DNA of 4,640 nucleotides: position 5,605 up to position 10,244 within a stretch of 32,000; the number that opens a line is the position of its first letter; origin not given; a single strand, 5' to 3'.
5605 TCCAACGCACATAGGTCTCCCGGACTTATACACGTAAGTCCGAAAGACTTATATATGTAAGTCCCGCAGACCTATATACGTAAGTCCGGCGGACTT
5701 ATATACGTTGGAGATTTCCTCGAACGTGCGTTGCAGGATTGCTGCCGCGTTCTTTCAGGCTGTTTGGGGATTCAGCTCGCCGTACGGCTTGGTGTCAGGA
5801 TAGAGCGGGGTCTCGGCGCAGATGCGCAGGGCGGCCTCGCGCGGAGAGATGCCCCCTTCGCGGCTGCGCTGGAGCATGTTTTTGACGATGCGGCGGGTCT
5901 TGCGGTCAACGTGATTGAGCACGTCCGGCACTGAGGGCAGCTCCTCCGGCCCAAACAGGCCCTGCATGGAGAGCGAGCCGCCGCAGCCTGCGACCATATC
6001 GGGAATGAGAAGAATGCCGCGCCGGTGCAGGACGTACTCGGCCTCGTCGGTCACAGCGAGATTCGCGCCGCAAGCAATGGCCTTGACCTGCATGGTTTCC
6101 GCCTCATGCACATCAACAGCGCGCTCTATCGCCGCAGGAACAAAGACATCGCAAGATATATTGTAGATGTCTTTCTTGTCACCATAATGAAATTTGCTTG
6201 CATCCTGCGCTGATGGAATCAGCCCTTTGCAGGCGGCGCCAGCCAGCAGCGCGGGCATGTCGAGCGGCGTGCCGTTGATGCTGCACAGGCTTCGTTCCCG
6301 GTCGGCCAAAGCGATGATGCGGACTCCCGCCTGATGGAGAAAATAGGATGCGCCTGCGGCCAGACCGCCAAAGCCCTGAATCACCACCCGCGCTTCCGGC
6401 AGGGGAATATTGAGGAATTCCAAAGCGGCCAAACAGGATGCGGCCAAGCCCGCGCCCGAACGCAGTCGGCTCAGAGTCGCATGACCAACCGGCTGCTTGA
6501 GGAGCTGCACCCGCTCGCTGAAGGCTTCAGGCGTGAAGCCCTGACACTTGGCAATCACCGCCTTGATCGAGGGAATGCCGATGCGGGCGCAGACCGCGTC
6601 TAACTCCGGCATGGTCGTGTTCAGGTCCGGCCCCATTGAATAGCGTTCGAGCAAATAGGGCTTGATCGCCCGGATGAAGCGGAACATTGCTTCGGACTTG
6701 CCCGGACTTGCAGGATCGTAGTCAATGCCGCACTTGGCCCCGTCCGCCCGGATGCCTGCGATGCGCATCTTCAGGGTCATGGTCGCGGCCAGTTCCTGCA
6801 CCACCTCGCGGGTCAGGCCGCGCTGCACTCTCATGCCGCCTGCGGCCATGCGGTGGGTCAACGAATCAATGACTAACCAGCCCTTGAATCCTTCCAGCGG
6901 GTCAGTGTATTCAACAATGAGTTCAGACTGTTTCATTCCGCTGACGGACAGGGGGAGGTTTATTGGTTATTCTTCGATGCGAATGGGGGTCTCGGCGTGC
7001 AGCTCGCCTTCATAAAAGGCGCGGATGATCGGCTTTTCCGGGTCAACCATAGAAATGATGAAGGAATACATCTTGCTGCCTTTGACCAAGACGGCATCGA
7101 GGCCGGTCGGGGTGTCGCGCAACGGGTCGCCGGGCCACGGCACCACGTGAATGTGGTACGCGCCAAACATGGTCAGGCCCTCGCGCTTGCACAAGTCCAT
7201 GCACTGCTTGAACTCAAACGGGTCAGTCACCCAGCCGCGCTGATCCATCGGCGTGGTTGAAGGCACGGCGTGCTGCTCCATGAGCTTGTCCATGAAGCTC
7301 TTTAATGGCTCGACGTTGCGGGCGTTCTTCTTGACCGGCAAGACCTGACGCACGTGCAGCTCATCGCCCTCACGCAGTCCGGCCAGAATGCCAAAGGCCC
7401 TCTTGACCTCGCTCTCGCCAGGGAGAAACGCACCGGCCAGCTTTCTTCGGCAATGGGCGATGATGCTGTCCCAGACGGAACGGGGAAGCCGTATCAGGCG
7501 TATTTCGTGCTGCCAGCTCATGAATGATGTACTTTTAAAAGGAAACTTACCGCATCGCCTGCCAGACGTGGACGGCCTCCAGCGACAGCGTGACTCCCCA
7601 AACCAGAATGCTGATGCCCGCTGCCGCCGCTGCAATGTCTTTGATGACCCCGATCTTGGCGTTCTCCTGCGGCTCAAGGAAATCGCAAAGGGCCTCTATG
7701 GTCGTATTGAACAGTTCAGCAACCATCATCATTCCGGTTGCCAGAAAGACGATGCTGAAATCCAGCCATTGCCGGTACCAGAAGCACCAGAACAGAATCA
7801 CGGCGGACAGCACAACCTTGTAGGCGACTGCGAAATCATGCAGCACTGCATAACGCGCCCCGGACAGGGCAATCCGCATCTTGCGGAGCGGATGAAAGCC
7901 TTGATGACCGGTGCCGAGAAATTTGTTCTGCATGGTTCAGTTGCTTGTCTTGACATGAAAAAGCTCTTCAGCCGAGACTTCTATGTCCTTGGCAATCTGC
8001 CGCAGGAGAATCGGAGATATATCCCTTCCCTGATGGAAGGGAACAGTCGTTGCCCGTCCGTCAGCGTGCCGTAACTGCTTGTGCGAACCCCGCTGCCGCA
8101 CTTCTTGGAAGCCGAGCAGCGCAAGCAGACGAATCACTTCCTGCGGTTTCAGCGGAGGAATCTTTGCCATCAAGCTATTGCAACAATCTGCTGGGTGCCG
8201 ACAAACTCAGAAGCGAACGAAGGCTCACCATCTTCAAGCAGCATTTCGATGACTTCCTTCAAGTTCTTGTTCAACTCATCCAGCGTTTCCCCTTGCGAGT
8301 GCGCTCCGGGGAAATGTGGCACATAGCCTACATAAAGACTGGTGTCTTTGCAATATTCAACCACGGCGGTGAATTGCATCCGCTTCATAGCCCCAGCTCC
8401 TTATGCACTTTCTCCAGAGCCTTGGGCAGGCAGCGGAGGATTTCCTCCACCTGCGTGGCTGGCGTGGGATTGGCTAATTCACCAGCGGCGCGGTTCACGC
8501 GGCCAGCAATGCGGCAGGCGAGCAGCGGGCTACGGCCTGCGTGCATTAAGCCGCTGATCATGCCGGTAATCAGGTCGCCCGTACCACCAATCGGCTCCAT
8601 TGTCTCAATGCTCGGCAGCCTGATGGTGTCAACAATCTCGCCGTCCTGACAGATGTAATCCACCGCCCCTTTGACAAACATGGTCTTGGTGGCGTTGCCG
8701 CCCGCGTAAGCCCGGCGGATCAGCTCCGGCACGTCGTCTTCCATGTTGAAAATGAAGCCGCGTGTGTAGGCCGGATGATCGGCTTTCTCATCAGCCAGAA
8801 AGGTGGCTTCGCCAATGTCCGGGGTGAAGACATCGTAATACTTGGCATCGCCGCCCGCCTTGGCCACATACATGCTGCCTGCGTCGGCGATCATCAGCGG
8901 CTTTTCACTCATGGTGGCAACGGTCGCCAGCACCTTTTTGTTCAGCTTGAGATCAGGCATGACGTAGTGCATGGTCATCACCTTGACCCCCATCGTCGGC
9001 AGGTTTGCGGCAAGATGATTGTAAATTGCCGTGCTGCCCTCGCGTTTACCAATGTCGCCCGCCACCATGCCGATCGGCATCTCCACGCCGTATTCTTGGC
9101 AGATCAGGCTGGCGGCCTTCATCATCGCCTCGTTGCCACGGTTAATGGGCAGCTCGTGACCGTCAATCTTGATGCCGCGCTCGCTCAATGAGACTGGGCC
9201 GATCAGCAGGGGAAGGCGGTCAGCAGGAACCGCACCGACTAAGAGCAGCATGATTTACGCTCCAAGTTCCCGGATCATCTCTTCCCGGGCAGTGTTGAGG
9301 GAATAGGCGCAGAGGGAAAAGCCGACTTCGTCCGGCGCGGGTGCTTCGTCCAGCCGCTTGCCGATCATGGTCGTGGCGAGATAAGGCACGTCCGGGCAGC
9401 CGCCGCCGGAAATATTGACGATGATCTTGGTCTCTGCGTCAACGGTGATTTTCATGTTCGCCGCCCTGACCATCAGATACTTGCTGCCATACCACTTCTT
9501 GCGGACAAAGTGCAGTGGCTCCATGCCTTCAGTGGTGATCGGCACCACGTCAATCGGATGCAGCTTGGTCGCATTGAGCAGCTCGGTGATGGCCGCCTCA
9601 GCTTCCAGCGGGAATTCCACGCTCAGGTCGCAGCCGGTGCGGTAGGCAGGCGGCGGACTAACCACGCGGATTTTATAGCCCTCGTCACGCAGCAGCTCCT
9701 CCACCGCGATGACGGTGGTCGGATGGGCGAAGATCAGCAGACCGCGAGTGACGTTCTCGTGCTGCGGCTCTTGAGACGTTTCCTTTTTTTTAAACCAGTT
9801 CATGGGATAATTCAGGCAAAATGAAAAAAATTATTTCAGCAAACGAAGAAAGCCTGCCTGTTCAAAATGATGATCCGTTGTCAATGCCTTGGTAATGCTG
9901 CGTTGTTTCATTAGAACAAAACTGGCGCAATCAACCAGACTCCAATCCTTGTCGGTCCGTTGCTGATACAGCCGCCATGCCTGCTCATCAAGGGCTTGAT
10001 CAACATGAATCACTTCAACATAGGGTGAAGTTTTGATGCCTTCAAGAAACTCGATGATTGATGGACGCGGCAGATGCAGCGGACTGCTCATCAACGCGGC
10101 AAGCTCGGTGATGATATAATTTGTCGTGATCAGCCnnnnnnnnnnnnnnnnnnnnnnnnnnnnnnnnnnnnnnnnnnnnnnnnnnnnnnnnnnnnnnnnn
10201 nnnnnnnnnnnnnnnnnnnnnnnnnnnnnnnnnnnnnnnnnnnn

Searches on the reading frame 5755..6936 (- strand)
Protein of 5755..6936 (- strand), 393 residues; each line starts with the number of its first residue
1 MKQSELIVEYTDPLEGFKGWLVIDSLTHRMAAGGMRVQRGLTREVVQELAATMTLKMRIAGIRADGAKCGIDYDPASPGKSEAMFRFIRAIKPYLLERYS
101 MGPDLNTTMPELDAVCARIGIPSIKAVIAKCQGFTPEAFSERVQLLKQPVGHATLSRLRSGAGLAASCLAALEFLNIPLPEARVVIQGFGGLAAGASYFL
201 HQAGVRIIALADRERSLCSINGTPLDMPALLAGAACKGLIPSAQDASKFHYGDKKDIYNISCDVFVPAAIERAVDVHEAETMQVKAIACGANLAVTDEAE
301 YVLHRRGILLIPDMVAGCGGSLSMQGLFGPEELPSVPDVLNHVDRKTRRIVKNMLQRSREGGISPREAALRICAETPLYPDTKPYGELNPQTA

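Call 8: search_protein_families(library=pfam, proteins=[window:5755-6936:-], max_evalue=0.001)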
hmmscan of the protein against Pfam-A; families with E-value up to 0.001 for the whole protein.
window:5755-6936:- (393 aa): 2 families
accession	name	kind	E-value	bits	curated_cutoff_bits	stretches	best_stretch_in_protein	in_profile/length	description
PF00208.27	ELFV_dehydrog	-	3.5e-28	99.4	23.4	1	161-370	11-226/241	Glutamate/Leucine/Phenylalanine/Valine dehydrogenase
PF02812.23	ELFV_dehydrog_N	-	2e-11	44.1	25.3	1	14-114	18-122/129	Glu/Leu/Phe/Val dehydrogenase, dimerisation domain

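Call 9: search_protein_families(library=ncbifam, proteins=[window:5755-6936:-], max_evalue=0.001)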
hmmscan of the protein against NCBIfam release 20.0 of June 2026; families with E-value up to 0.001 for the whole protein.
window:5755-6936:- (393 aa): 6 families
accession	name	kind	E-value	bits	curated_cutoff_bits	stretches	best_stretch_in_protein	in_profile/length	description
NF041398.1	GluDhGdhB_Halo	equivalog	1.2e-22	80.4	620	1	32-320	66-339/410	glutamate dehydrogenase GdhB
NF040817.1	GdhA_Arch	equivalog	5.4e-22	78.5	750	1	14-369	51-399/419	glutamate dehydrogenase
NF006929.0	PRK09414.1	equivalog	4.4e-18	65.5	536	1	33-360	93-412/445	NADP-specific glutamate dehydrogenase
NF010633.0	PRK14030.1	subfamily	5.3e-11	42.2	743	1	32-355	88-407/445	glutamate dehydrogenase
NF035922.1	Trp_DH_ScyB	equivalog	5.4e-10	38.8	600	1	253-374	217-336/346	tryptophan dehydrogenase ScyB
NF010634.0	PRK14031.1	equivalog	7.5e-10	37.9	822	1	32-356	88-407/444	NADP-specific glutamate dehydrogenase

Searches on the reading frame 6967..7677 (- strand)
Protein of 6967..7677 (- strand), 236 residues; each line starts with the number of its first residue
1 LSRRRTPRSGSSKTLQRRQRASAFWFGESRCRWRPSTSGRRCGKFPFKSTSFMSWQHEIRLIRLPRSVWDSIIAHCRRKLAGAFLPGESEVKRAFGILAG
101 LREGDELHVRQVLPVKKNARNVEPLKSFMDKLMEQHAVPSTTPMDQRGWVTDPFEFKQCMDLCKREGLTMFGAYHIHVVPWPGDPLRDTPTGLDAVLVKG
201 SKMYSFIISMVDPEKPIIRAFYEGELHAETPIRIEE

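Call 8: search_protein_families(library=pfam, proteins=[window:6967-7677:-], max_evalue=0.001)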
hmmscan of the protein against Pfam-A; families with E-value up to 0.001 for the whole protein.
window:6967-7677:- (236 aa): 0 families

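Call 9: search_protein_families(library=ncbifam, proteins=[window:6967-7677:-], max_evalue=0.001)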
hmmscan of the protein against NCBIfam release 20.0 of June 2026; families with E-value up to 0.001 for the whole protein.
window:6967-7677:- (236 aa): 0 families

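Call 33: search_protein_families(library=pfam, proteins=[window:6967-7677:-], max_evalue=0.01)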
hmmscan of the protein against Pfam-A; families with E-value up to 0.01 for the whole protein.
window:6967-7677:- (236 aa): 0 families

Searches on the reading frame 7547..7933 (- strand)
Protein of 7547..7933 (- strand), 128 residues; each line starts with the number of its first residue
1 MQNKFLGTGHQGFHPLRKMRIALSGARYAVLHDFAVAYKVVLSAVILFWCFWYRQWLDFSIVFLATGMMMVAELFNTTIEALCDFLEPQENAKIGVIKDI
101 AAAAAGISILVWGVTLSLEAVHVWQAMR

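Call 33: search_protein_families(library=pfam, proteins=[window:7547-7933:-], max_evalue=0.01)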
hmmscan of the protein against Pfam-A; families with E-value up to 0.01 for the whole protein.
window:7547-7933:- (128 aa): 1 family
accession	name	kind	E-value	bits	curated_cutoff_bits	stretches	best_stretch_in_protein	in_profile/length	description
PF01219.24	DAGK_prokar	-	3.3e-20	72.3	22.3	1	21-115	2-97/102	Prokaryotic diacylglycerol kinase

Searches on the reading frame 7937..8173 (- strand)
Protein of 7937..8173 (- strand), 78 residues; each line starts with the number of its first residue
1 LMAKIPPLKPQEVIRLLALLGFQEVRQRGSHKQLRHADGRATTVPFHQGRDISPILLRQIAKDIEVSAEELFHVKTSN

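Call 33: search_protein_families(library=pfam, proteins=[window:7937-8173:-], max_evalue=0.01)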
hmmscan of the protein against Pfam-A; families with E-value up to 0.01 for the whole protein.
window:7937-8173:- (78 aa): 1 family
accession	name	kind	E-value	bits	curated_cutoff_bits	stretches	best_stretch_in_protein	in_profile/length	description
PF07927.17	HicA_toxin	-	6e-19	68.4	27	1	11-65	2-57/58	HicA toxin of bacterial toxin-antitoxin,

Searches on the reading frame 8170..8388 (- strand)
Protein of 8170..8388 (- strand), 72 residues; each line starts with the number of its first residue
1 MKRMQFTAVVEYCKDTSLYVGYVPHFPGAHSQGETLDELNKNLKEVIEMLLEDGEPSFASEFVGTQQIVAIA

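Call 33: search_protein_families(library=pfam, proteins=[window:8170-8388:-], max_evalue=0.01)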
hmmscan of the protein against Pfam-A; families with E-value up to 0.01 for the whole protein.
window:8170-8388:- (72 aa): 2 families
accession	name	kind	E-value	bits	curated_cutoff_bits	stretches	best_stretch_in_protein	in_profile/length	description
PF21748.3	UPF0150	-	1e-07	32.2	27.3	1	8-48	10-50/64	UPF0150-like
PF15919.11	HicB_lk_antitox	-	7.6e-07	29.7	27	1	7-53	2-47/123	HicB_like antitoxin of bacterial toxin-antitoxin system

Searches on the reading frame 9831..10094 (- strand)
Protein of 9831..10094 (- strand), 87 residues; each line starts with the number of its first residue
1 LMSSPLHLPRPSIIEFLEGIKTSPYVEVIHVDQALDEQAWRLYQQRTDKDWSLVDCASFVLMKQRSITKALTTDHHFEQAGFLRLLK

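Call 33: search_protein_families(library=pfam, proteins=[window:9831-10094:-], max_evalue=0.01)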
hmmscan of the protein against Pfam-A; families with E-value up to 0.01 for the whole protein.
window:9831-10094:- (87 aa): 1 family
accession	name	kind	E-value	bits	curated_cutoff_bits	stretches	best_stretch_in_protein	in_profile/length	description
PF01850.27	PIN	-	0.00028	21.9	23.6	1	10-82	51-119/120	PIN domain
